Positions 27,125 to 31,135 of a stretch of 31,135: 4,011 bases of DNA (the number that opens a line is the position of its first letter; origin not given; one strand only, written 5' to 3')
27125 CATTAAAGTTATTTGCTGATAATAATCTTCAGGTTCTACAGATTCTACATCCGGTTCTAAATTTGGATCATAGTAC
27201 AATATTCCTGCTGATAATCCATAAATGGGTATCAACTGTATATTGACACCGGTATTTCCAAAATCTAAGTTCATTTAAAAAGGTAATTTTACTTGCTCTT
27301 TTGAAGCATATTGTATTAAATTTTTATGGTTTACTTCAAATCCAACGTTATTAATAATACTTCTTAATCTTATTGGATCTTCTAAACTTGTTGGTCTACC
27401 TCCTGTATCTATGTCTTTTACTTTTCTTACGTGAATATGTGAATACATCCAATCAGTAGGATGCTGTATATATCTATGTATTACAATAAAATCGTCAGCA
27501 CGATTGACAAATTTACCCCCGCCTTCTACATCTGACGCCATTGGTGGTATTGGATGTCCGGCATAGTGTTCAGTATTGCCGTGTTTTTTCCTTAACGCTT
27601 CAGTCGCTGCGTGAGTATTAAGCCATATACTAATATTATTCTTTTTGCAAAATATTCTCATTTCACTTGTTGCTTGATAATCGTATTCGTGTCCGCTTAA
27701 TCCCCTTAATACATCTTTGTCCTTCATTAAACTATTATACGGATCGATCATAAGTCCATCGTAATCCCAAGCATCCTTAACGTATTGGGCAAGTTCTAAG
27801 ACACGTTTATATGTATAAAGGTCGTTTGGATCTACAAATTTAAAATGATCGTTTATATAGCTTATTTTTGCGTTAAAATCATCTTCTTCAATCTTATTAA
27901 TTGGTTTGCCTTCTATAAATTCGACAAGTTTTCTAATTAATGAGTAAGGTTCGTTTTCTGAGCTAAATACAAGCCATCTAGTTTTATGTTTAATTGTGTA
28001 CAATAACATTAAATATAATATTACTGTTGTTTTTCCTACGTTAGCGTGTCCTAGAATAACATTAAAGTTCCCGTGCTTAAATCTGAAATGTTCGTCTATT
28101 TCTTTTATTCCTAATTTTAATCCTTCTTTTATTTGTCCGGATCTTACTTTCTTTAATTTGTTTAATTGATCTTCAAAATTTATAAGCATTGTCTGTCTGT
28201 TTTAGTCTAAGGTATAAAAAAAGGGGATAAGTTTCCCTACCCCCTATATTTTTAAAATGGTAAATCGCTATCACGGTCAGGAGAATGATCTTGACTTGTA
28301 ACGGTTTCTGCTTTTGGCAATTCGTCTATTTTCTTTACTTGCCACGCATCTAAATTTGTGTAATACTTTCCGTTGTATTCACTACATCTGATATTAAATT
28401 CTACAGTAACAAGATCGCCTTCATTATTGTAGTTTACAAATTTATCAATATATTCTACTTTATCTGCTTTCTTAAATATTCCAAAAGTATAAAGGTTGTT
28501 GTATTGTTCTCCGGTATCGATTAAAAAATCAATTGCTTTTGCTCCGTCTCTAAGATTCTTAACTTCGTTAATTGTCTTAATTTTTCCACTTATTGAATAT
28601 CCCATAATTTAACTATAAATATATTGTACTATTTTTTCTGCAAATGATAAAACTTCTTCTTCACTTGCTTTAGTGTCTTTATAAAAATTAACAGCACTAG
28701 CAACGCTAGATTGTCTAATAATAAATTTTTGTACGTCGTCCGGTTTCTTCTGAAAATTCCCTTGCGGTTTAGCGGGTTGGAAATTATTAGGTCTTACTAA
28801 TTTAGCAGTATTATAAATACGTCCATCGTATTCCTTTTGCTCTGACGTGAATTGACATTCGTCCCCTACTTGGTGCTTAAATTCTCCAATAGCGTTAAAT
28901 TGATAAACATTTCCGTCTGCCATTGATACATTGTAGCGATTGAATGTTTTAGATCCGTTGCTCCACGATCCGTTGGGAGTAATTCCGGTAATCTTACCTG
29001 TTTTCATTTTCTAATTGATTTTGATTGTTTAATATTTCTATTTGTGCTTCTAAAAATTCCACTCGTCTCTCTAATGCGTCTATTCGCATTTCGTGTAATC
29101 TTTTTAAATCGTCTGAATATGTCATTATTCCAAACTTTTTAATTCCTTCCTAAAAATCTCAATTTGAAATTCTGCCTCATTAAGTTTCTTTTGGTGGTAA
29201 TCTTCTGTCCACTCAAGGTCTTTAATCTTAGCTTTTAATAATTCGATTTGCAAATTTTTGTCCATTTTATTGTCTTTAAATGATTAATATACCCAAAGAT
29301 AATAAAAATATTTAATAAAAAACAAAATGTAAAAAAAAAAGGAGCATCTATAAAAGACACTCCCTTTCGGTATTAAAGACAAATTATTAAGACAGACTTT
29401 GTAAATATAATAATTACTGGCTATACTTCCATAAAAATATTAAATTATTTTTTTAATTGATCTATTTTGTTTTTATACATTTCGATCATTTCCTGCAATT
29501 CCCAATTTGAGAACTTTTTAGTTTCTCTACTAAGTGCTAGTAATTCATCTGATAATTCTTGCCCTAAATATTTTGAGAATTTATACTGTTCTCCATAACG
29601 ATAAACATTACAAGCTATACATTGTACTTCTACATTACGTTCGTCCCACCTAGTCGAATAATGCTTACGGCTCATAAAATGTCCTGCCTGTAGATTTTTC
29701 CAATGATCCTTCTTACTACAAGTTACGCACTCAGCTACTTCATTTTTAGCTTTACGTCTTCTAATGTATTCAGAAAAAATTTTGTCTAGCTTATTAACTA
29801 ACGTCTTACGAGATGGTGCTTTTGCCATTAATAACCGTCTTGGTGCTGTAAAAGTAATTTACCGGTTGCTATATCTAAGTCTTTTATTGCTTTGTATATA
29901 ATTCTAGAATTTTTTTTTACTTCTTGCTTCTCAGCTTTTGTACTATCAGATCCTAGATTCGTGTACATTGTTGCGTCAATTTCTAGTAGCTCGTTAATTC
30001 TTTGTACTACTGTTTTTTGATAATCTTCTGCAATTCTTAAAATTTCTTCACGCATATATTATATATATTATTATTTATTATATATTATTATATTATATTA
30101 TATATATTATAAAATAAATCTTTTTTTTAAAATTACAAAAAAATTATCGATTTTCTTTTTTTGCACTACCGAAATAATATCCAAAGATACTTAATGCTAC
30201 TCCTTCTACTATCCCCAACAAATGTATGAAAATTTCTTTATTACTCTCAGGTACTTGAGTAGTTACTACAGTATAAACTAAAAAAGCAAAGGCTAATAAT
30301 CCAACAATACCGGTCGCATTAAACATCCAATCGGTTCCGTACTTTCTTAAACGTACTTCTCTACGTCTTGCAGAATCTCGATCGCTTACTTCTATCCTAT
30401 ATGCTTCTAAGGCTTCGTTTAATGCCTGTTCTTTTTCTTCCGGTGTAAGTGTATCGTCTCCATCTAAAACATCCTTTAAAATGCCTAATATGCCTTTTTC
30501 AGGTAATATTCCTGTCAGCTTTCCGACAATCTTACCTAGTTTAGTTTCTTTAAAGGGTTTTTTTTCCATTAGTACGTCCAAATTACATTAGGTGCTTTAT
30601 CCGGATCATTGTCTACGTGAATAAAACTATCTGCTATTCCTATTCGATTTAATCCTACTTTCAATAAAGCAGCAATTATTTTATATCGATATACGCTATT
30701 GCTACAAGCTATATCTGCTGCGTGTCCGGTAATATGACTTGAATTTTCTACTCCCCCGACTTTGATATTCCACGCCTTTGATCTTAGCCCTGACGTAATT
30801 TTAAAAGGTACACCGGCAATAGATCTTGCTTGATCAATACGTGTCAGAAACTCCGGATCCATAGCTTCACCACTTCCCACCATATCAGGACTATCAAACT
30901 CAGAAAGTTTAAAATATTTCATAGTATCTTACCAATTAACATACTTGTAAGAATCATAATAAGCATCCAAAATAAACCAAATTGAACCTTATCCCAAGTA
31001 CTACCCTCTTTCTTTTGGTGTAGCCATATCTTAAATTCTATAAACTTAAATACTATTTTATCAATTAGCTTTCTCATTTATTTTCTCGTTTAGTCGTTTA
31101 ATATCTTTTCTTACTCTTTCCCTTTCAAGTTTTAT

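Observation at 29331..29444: Terminator-bounded noncoding RNA candidate carrying two antisense copies of the leader motif found in front of six operon-leading start codons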

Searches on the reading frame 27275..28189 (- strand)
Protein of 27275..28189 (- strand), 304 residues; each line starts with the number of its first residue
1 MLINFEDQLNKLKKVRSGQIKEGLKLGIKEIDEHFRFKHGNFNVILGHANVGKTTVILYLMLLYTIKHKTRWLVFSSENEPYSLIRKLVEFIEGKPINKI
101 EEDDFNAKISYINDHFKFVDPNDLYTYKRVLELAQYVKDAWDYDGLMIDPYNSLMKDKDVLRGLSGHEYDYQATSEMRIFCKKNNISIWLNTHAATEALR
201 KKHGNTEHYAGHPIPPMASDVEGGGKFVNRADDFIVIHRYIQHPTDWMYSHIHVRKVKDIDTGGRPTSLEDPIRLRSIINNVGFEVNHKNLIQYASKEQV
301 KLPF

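Call 10: search_protein_families(library=phrogs, proteins=[window:27275-28189:-], max_evalue=0.001)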
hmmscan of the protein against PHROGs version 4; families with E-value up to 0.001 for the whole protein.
window:27275-28189:- (304 aa): 5 families
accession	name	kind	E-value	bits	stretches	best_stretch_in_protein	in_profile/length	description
phrog_18375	-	DNA, RNA and nucleotide metabolism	5.1e-45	154.9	1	20-277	355-609/644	DNA primase/helicase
phrog_5482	-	unknown function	2e-16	60.6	1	7-239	13-248/341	-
phrog_239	-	DNA, RNA and nucleotide metabolism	2.2e-16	61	1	10-264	331-579/801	DNA primase/helicase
phrog_19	-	DNA, RNA and nucleotide metabolism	2.7e-15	57.2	1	15-240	326-540/621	DnaB-like replicative helicase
phrog_19930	-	DNA, RNA and nucleotide metabolism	0.00018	20.9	1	142-269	505-629/865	DNA polymerase/primase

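Call 13: search_dna_similar(query=window:27275-28189:-, collection=phages, mode=protein, max_rows=25)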
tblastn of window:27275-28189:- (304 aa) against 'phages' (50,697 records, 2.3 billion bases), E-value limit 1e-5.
Records with a match: 14; places in all: 14; records where one place covers at least 80% of the query: 10.
Best place of each record, by identity: <60% 14.
By first word of the organism name: Cellulophaga 7; Planktothrix 2; Maribacter 1; Phage 1; Bacteriophage 1; Tenacibaculum 1; Synechococcus 1.
By host as written in the record: Cellulophaga sp. HaHa_2_95 4; - 3; Cellulophaga baltica NN016038 2; Maribacter halichondriae 1; Cellulophaga baltica NN015840 1; Tenacibaculum geojense 1; Synechococcus sp. 1; Planktothricoides raciborskii 1.
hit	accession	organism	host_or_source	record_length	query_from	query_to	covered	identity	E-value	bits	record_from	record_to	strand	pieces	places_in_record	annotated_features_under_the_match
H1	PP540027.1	Maribacter phage Panino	Maribacter halichondriae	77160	20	276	85%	34.6%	3e-42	160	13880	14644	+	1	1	DNA primase/helicase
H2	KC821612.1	Cellulophaga phage phi40:1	Cellulophaga baltica NN015840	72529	11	299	95%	26.7%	5e-24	107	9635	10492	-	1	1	bifunctional DNA primase/polymerase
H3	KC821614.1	Cellulophaga phage phi38:1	Cellulophaga baltica NN016038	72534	11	299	95%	26.7%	5e-24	107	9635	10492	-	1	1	bifunctional DNA primase/polymerase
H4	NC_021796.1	Cellulophaga phage phi38:1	Cellulophaga baltica NN016038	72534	11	299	95%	26.7%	5e-24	107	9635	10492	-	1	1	DNA polymerase/primase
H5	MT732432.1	Cellulophaga phage Calle_1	Cellulophaga sp. HaHa_2_95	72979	11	299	95%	26.4%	8e-24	107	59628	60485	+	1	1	bifunctional DNA primase/polymerase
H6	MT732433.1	Cellulophaga phage Calle_2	Cellulophaga sp. HaHa_2_95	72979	11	299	95%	26.4%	8e-24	107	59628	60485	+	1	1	bifunctional DNA primase/polymerase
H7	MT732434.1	Cellulophaga phage Calle_3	Cellulophaga sp. HaHa_2_95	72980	11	299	95%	26.4%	8e-24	107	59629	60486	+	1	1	bifunctional DNA primase/polymerase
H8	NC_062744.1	Cellulophaga phage Calle_1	Cellulophaga sp. HaHa_2_95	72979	11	299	95%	26.4%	8e-24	107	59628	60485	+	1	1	DNA polymerase/primase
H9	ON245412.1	Phage vB_RanS_PJN03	sewage water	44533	6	258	83%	24.4%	7e-7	56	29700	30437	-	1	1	bifunctional DNA primase/helicase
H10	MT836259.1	Bacteriophage sp.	human fecal samples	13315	6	264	85%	23.3%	3e-7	57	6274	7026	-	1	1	record has no annotation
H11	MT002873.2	Tenacibaculum phage JQ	Tenacibaculum geojense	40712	16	239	74%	24.2%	5e-14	78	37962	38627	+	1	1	putative ATP-dependent helicase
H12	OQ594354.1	Synechococcus phage MinM2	Synechococcus sp.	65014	2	239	78%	21.1%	2e-10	68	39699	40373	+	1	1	primase DnaG/twinkle-like protein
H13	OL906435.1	Planktothrix phage Pag-Yong1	Planktothrix agardhii FACHB-1261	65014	2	239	78%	21.1%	2e-10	68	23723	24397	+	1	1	ATPase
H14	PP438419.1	Planktothrix phage Pra-JY27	Planktothricoides raciborskii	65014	2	239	78%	21.1%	2e-10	68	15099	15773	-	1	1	primase DnaG/twinkle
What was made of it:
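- Tried and rejected: Only distant protein-level relatives exist (call 13), so no annotated or transcriptome-mapped relative could be used.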

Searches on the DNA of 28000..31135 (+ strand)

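Call 4: search_dna_similar(query=window:28000-31135:+, collection=phages, mode=near, max_rows=30)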
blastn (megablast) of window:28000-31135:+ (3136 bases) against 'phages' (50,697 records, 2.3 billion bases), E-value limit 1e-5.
No match.
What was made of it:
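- Tried and rejected: Megablast of 28000..31135 against cultured phage genomes found no match (call 4).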

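Call 53: search_rna_families(source=window, start=29200, end=29500, threshold=evalue, max_evalue=10)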
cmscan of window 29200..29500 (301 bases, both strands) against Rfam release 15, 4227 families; matches with E-value up to 10: 1.
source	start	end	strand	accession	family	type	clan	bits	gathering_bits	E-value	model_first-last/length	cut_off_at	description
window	29368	29428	-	RF00580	SNORD91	Gene; snRNA; snoRNA; CD-box;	-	14.6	51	10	1-95/95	no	Small nucleolar RNA SNORD91 family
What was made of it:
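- On P1/P7 c4 RNA family and P4 CI / IsrK-seqA RNA families (Rfam): No Rfam hit in 29200..29500 at E<=10 apart from a chance snoRNA match at E=10 (call 53).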

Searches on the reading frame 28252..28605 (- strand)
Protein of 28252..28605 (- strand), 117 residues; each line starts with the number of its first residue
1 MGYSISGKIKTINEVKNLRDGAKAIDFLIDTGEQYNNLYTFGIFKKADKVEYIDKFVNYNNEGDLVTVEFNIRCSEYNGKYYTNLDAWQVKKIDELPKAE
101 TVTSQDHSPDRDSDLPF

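Call 10: search_protein_families(library=phrogs, proteins=[window:28252-28605:-], max_evalue=0.001)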
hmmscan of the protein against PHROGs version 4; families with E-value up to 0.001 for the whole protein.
window:28252-28605:- (117 aa): 2 families
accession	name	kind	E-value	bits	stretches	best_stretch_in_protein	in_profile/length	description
phrog_4932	-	DNA, RNA and nucleotide metabolism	5.9e-18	66.1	1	3-117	1-117/117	single strand DNA binding protein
phrog_378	-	DNA, RNA and nucleotide metabolism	6.8e-05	24.2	0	47-117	92-163/163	single strand DNA binding protein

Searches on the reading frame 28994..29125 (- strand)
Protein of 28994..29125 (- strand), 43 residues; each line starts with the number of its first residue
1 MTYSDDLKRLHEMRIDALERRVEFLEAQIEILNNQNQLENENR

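Call 10: search_protein_families(library=phrogs, proteins=[window:28994-29125:-], max_evalue=0.001)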
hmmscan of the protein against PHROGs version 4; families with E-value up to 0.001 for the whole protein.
window:28994-29125:- (43 aa): 0 families

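Call 51: search_protein_families(library=pfam, proteins=[window:28994-29125:-], max_evalue=0.01)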
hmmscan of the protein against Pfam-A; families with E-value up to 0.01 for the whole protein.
window:28994-29125:- (43 aa): 2 families
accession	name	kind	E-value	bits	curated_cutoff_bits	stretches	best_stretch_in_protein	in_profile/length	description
PF19962.4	EAD9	-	0.0056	16.8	25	1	9-42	2-35/62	Effector-associated domain 9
PF06825.17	HSBP1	-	0.0086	16.3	28.6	0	14-36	28-50/51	Heat shock factor binding protein 1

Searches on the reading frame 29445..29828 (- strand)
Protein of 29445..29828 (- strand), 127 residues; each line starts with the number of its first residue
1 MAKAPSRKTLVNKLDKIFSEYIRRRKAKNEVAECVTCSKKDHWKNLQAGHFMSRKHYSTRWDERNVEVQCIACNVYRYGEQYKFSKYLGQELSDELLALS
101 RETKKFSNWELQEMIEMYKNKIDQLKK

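Call 10: search_protein_families(library=phrogs, proteins=[window:29445-29828:-], max_evalue=0.001)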
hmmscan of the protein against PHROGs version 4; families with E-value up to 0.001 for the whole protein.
window:29445-29828:- (127 aa): 3 families
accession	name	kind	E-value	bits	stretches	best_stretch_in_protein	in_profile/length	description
phrog_5034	-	DNA, RNA and nucleotide metabolism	4.3e-26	92.7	1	3-127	7-132/138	NinG/ Rap DNA junction specific endonuclease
phrog_171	-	DNA, RNA and nucleotide metabolism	4.2e-16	60.6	1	6-127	102-223/452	NinG/ Rap DNA junction specific endonuclease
phrog_5956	-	DNA, RNA and nucleotide metabolism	3.8e-05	24.4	1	19-83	47-113/138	HNH endonuclease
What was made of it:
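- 29445..29828 (-): NinG/Rap-like gene; the element lies in or just after its 3'UTR. PHROG phrog_5034 NinG/Rap, E=4.3e-26 (call 10).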

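Call 12: find_related_loci(query=window:29445-29828:-, collection=viral_contigs, flank=6000)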
Query window:29445-29828:- (127 aa) in viral_contigs; peptide patterns used: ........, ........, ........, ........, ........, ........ (x = any residue, [..] = any of these).
473 stretches matched a pattern; 442 encode a relative of the query (tblastn E <= 1e-3); the best 80 are kept; 80 distinct loci.
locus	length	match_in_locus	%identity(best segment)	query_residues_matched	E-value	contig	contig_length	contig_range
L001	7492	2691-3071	100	1-127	1e-84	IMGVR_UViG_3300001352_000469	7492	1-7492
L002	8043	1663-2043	81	1-127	4e-72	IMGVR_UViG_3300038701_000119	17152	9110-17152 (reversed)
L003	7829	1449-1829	81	1-127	2e-71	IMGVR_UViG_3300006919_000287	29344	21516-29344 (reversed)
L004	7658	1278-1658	80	1-127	8e-71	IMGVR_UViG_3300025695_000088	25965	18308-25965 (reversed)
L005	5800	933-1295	81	4-124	3e-66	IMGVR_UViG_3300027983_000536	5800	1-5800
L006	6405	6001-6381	75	1-127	3e-64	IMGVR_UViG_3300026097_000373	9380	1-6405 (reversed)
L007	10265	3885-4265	75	1-127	1e-63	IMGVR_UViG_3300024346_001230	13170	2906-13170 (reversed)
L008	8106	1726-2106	74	1-127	6e-64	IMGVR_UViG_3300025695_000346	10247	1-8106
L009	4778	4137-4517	74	1-127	1e-63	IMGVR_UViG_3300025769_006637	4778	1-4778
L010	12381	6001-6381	74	1-127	1e-63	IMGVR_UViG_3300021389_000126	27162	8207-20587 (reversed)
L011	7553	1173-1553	74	1-127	1e-63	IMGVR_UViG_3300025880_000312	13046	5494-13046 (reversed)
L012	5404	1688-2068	73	1-127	1e-63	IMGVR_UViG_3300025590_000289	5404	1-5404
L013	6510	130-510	74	1-127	2e-63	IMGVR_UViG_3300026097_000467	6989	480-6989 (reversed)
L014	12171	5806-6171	76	1-122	2e-62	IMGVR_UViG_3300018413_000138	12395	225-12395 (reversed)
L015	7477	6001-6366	76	1-122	2e-62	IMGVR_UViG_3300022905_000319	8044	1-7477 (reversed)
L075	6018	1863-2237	62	2-125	2e-49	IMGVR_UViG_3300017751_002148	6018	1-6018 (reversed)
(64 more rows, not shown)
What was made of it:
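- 29445..29828 (-): 442 IMG/VR relatives (call 12).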

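Call 31: find_related_loci(query=window:29445-29828:-, collection=genome_contigs, flank=10000)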
Query window:29445-29828:- (127 aa) in genome_contigs; peptide patterns used: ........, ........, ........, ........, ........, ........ (x = any residue, [..] = any of these).
156 stretches matched a pattern; 1 encode a relative of the query (tblastn E <= 1e-3); 1 distinct loci.
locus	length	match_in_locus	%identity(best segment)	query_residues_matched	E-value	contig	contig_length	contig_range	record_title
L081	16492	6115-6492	68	1-126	4e-60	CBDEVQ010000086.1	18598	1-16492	MAG: Flavobacteriales bacterium isolate c9eb949b-bc1f-4219-ae45-44c701134771 genome assembly, contig: contig_86, whole g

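Call 47: find_related_loci(query=L075:1863-2240:+, collection=viral_contigs, flank=8000)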
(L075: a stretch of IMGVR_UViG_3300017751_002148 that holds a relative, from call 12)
Query L075:1863-2240:+ (125 aa) in viral_contigs; peptide patterns used: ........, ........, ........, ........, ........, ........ (x = any residue, [..] = any of these).
323 stretches matched a pattern; 311 encode a relative of the query (tblastn E <= 1e-3); the best 80 are kept; 80 distinct loci.
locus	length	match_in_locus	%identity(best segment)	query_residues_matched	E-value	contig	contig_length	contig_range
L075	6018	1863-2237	100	1-125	8e-84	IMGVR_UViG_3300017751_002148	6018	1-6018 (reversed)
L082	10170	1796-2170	80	1-125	1e-66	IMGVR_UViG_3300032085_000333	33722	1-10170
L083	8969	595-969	78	1-125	4e-66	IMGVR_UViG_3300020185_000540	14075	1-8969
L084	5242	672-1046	80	1-125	3e-66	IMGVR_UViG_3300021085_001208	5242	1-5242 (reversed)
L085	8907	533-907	80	1-125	3e-66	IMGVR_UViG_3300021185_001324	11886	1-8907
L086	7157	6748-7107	83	1-120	9e-66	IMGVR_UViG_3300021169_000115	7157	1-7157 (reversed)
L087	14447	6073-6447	77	1-125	1e-65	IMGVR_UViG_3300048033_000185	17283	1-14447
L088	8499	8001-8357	81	1-119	2e-65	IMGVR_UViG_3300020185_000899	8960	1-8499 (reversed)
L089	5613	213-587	78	1-125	1e-65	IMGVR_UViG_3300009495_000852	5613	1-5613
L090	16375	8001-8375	77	1-125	2e-65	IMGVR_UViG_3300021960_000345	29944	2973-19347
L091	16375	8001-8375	77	1-125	2e-65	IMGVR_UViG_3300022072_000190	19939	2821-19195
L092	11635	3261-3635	77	1-125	2e-65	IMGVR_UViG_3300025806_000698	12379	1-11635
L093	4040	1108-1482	77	1-125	1e-65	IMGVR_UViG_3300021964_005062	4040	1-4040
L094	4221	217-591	78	1-125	1e-65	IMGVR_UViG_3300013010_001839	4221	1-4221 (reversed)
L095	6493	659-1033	77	1-125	2e-65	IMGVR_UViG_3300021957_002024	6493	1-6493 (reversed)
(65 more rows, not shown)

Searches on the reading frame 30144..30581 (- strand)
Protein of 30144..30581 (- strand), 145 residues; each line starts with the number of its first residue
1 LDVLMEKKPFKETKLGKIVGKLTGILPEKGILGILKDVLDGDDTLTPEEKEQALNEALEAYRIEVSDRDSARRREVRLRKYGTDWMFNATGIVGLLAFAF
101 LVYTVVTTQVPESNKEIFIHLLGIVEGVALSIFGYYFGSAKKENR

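Call 10: search_protein_families(library=phrogs, proteins=[window:30144-30581:-], max_evalue=0.001)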
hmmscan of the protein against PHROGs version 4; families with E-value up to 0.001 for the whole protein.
window:30144-30581:- (145 aa): 2 families
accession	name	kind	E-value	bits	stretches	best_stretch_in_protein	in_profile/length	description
phrog_9990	-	unknown function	2.1e-05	25.4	1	91-144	13-64/72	-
phrog_1544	-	unknown function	9.1e-05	23.2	1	48-144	91-186/200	-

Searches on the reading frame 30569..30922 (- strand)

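Call 10: search_protein_families(library=phrogs, proteins=[window:30569-30922:-], max_evalue=0.001)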
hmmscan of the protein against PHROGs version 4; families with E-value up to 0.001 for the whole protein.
window:30569-30922:- (117 aa): 3 families
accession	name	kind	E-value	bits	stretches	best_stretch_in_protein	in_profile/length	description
phrog_894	-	lysis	2.7e-26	93.4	1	1-117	47-175/389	endolysin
phrog_17373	-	other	5.1e-07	30.6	1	21-108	37-125/224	peptidase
phrog_25247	-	other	8.2e-07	29.4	1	26-109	425-507/520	peptidase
